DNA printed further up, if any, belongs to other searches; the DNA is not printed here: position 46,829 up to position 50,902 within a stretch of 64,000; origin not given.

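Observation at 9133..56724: Ten unrelated ORFs (an eleventh weakly) share one N-terminal tag, M-x-I-N-x-L-V-[YF]-E-S-[FLI]: candidate capsid-targeting/propeptide label for an ejected cargo set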

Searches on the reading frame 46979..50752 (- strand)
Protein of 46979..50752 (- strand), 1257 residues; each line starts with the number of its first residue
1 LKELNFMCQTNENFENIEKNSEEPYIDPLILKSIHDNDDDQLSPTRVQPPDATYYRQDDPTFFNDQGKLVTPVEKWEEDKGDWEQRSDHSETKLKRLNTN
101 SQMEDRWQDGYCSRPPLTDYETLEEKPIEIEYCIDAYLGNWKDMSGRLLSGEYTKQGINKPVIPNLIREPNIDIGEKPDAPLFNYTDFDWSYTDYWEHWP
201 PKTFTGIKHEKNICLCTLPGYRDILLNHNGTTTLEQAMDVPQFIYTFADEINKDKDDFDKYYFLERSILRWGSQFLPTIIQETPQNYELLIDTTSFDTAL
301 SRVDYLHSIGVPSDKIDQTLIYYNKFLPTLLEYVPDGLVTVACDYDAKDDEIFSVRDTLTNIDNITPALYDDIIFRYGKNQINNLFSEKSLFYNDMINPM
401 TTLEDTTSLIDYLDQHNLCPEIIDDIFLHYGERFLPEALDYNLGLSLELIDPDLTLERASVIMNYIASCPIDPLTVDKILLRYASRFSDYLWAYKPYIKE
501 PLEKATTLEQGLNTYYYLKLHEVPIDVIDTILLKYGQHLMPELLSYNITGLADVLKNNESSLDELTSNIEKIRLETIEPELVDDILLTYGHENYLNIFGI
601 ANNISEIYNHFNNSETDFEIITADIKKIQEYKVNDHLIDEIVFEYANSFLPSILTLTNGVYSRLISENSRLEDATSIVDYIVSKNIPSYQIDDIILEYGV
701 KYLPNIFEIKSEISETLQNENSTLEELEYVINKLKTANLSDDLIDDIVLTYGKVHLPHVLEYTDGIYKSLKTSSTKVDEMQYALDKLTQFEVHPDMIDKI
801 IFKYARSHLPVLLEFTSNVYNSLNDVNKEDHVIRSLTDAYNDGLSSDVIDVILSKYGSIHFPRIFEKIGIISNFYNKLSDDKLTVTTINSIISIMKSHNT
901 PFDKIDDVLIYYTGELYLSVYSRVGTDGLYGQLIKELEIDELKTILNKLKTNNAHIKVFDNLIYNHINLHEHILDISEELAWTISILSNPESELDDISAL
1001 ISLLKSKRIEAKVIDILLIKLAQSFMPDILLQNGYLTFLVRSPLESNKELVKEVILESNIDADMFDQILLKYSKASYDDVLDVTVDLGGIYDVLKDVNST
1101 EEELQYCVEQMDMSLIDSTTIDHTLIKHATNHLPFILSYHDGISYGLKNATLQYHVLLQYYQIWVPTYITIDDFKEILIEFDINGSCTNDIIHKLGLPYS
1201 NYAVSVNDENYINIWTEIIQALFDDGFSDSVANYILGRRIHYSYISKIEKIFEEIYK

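Call 6: search_dna_similar(query=window:46979-50752:-, collection=phages, mode=protein, max_rows=15)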
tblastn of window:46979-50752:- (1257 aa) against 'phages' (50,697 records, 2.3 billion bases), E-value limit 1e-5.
No match.

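Call 7: search_protein_families(library=phrogs, proteins=[window:46979-50752:-], max_evalue=0.001)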
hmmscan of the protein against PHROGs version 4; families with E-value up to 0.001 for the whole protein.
window:46979-50752:- (1257 aa): 0 families

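Call 34: search_protein_families(library=pfam, proteins=[window:46979-50752:-], max_evalue=0.01)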
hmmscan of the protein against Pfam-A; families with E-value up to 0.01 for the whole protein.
window:46979-50752:- (1257 aa): 0 families
